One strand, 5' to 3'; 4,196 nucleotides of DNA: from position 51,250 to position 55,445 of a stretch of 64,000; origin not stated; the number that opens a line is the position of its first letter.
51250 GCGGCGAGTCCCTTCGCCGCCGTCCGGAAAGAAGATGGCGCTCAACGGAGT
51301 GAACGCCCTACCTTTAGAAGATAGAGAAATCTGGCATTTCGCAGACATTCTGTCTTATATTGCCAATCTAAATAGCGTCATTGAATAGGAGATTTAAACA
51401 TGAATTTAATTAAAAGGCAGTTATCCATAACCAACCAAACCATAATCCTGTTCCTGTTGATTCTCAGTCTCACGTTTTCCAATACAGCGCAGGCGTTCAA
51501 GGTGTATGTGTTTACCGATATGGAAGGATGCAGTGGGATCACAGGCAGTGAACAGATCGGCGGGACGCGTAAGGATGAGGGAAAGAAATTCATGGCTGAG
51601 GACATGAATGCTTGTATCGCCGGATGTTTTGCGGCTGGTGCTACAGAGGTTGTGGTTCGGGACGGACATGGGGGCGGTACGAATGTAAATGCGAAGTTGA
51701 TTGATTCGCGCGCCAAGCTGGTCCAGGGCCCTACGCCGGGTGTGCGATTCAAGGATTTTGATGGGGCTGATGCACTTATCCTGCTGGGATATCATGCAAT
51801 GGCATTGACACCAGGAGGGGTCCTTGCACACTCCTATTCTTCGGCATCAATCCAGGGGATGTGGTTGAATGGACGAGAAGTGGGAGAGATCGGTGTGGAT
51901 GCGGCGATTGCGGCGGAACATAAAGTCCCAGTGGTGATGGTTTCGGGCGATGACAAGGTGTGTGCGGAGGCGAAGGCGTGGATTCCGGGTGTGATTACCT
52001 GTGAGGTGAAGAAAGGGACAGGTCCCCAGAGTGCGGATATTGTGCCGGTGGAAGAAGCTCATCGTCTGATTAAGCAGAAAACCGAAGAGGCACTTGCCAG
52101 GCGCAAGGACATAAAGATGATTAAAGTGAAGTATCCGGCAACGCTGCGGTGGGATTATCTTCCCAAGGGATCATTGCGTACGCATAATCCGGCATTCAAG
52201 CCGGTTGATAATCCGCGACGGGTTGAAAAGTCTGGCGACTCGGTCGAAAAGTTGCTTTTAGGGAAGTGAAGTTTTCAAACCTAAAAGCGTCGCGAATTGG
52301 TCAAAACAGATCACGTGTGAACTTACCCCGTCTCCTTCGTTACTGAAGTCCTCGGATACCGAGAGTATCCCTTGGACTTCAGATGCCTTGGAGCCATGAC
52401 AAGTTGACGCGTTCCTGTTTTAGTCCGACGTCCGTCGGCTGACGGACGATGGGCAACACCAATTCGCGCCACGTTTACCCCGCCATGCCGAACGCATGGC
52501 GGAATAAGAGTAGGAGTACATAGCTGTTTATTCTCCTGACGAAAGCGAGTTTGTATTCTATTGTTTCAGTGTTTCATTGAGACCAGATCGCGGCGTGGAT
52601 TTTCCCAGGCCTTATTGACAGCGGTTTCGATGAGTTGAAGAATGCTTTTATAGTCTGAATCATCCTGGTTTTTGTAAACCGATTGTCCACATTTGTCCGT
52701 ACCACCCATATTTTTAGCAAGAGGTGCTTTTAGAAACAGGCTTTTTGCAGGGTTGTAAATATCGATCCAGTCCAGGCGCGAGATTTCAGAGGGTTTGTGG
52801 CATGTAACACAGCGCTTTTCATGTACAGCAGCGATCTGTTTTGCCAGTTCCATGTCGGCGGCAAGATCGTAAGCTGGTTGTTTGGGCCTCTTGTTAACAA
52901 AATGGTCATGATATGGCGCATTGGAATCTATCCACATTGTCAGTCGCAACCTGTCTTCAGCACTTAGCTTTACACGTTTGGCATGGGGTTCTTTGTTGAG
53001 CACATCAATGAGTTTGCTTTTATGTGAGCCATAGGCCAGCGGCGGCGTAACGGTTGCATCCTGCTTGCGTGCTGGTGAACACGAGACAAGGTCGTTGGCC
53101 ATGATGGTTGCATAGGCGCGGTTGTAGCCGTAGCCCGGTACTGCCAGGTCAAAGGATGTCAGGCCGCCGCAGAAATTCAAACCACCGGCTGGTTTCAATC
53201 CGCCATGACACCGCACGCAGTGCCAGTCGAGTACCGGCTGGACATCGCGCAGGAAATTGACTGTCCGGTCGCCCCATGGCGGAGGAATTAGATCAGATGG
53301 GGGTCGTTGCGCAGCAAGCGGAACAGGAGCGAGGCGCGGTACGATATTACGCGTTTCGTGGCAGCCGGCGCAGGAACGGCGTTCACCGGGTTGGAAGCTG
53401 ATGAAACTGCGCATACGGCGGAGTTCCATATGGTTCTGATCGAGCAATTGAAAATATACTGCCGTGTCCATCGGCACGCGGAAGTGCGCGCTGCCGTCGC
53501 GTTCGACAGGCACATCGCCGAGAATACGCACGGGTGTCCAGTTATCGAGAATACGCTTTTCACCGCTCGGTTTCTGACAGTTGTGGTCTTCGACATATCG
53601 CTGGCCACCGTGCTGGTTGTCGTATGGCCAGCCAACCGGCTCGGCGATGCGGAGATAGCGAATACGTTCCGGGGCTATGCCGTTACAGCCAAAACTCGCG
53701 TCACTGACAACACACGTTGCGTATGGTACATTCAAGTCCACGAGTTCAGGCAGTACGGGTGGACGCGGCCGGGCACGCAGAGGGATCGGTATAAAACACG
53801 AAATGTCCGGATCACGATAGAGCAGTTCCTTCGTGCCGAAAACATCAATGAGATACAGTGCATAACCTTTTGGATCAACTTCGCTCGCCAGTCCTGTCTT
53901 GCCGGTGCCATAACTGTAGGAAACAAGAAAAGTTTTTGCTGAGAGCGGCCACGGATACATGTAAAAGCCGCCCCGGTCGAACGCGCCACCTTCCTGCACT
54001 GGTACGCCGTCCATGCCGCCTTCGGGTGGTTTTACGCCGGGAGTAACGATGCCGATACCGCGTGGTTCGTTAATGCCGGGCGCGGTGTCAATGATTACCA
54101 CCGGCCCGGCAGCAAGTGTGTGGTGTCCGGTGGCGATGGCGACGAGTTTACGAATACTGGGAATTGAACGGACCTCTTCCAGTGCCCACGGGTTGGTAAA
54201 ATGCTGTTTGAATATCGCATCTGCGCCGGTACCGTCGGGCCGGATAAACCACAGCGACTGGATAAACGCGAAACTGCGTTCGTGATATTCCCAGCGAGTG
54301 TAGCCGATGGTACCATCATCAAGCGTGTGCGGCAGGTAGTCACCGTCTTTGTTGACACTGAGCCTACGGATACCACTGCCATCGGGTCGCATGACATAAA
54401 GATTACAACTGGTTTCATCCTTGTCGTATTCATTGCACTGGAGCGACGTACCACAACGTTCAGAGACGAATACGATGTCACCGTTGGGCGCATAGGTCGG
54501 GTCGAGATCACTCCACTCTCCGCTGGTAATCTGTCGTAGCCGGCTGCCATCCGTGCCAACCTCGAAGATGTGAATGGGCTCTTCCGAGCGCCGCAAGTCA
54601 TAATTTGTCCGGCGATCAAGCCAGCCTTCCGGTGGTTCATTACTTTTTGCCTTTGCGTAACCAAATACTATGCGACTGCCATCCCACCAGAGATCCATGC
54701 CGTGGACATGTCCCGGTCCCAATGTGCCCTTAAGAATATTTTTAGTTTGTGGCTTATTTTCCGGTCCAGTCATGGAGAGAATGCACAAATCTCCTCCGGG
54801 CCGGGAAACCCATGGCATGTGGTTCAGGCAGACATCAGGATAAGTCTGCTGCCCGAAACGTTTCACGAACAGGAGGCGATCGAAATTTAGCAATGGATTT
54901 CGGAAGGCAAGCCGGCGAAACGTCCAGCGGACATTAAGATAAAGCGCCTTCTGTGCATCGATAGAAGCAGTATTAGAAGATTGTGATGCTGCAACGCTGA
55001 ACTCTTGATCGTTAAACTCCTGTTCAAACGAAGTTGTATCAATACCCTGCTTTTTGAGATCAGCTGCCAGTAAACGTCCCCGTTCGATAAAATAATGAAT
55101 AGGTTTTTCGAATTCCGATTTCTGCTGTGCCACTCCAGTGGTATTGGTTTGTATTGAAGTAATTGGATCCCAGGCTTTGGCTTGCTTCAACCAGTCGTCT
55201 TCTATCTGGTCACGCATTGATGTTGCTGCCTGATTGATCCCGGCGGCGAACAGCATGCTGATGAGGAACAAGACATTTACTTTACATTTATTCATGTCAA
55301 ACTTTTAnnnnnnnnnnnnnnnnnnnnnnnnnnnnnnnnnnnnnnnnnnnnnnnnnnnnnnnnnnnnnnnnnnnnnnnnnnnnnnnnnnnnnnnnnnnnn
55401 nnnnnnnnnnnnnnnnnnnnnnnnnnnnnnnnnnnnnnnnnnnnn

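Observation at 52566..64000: Di-heme beta-propeller protein fused to discoidin and FGE-like domains, coupled to an IclR regulator next to a Cys-type sulfatase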

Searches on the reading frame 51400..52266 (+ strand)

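Call 13: search_protein_families(library=pfam, proteins=[window:51400-52266:+], max_evalue=0.001)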
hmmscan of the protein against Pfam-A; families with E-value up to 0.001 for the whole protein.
window:51400-52266:+ (289 aa): 1 family
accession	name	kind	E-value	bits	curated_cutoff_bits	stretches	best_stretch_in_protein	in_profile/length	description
PF04951.18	Peptidase_M55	-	2.2e-66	224.4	25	1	34-253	2-225/264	D-aminopeptidase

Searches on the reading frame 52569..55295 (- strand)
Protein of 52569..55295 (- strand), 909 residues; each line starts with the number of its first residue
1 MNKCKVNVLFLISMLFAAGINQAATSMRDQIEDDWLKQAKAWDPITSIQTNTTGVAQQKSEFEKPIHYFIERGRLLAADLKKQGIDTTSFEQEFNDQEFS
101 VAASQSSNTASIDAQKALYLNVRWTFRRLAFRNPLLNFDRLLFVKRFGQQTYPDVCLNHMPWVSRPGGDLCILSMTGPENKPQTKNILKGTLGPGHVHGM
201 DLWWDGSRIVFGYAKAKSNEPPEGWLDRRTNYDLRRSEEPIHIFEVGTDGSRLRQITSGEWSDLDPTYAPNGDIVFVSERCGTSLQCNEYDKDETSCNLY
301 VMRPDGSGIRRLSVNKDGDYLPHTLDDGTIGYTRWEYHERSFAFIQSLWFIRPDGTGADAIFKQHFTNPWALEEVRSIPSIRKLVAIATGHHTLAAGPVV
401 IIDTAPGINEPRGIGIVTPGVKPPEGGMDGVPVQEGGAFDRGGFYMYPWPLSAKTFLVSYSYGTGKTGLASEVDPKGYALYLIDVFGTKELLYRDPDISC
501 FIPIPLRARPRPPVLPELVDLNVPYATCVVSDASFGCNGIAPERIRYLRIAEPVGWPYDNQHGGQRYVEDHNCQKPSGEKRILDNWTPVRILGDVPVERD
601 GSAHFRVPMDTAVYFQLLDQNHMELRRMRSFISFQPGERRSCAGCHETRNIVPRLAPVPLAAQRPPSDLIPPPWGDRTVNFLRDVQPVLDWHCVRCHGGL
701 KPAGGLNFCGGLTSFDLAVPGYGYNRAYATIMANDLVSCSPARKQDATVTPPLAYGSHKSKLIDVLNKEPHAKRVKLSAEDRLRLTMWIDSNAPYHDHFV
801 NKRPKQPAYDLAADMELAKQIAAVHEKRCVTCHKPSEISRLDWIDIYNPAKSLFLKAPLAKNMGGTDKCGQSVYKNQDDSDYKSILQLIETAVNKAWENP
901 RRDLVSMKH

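Call 8: search_protein_families(library=pfam, proteins=[window:52569-55295:-], max_evalue=0.01)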
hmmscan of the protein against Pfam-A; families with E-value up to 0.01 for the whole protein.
window:52569-55295:- (909 aa): 2 families
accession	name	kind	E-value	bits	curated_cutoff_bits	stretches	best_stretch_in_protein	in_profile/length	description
PF18582.6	HZS_alpha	-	8.5e-22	78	26.6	1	567-647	21-98/98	Hydrazine synthase alpha subunit middle domain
PF13442.11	Cytochrome_CBB3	-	0.0083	16.9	27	0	818-835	3-20/68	Cytochrome C oxidase, cbb3-type, subunit III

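Call 12: search_protein_families(library=ncbifam, proteins=[window:52569-55295:-], max_evalue=0.01)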
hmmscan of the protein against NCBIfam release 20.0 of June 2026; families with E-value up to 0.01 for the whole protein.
window:52569-55295:- (909 aa): 2 families
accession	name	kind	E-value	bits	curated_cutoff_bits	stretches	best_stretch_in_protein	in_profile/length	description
NF052339.1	hydrazine_alpha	equivalog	8.7e-12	43.7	800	2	677-733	666-718/804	hydrazine synthase subunit alpha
TIGR02800.1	propeller_TolB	equivalog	0.0029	16.6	343.15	1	242-315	260-321/418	Tol-Pal system beta propeller repeat protein TolB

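Call 32: find_homologous_proteins(query=window:52569-55295:-, max_evalue=0.00001)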
Query window:52569-55295:- (909 aa): 1031 proteins with E <= 0.00001 among 8000 candidates; the best 120 are listed.
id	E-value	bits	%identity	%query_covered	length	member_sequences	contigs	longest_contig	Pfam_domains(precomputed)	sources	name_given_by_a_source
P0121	0.0e+0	2180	100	100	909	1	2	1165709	PF18582.7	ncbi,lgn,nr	ncbi:MAG: hypothetical protein PHR77_02320 [Kiritimatiellae bacterium]|nr:hypothetical protein [Kiri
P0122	0.0e+0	1837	84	100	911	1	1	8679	PF18582.7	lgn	-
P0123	0.0e+0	1541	75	95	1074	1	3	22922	PF00754.32,PF18582.7,PF22633.4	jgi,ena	-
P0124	0.0e+0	1519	73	95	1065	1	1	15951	PF00754.32,PF18582.7,PF22633.4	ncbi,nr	ncbi:MAG: discoidin domain-containing protein [Verrucomicrobia bacterium]|nr:discoidin domain-contai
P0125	0.0e+0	1500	73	94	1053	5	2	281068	PF00754.32,PF18582.7,PF22633.4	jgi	jgi:hypothetical protein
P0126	0.0e+0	1488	72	95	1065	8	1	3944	PF00754.32,PF18582.7,PF22633.4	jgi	jgi:hypothetical protein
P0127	0.0e+0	1479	73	93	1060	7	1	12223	PF00754.32,PF18582.7,PF22633.4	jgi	jgi:hypothetical protein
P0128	0.0e+0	1475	73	94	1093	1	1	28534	PF00754.32,PF18582.7,PF22633.4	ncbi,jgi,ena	jgi:hypothetical protein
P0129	0.0e+0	1475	73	93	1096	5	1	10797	PF00754.32,PF18582.7,PF22633.4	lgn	-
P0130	0.0e+0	1473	72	95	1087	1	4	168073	PF00754.32,PF18582.7,PF22633.4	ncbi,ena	-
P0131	0.0e+0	1466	71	95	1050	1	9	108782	PF00754.32,PF18582.7,PF22633.4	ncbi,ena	-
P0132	0.0e+0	1460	72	94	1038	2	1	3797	PF00754.32,PF18582.7,PF22633.4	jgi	-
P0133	0.0e+0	1453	69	94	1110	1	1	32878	PF00754.32,PF18582.7,PF22633.4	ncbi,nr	ncbi:MAG: discoidin domain-containing protein [Candidatus Sumerlaeota bacterium]|nr:discoidin domain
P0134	0.0e+0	1446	72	93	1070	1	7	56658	PF00754.32,PF18582.7,PF22633.4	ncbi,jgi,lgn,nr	ncbi:MAG: hypothetical protein FJ221_03095 [Lentisphaerae bacterium]|nr:hypothetical protein [Lentis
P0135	0.0e+0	1420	69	93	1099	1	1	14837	PF00754.32,PF18582.7,PF22633.4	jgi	jgi:hypothetical protein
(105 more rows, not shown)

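Call 88: search_protein_families(library=pfam, proteins=[P0124, P0133], max_evalue=0.0001)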
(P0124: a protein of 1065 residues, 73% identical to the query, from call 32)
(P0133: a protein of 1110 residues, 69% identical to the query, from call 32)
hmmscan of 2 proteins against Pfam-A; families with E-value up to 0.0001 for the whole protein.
P0124 (1065 aa): 3 families
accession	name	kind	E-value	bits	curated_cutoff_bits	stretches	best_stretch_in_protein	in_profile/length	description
PF18582.6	HZS_alpha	-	4e-20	72.6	26.6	1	716-789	25-98/98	Hydrazine synthase alpha subunit middle domain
PF00754.31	F5_F8_type_C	-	2.5e-13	50.7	28.2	1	56-164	12-114/127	F5/8 type C domain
PF22633.2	F5_F8_type_C_2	-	6.7e-12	46.3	27.8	1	61-131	2-69/91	NedA-like, galactose-binding domain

P0133 (1110 aa): 3 families
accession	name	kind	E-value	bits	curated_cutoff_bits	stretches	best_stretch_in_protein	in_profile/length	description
PF18582.6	HZS_alpha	-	5.8e-22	78.5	26.6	1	750-823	25-98/98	Hydrazine synthase alpha subunit middle domain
PF00754.31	F5_F8_type_C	-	2.1e-14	54.1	28.2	1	65-177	9-114/127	F5/8 type C domain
PF22633.2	F5_F8_type_C_2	-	1.4e-12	48.5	27.8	1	74-172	2-90/91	NedA-like, galactose-binding domain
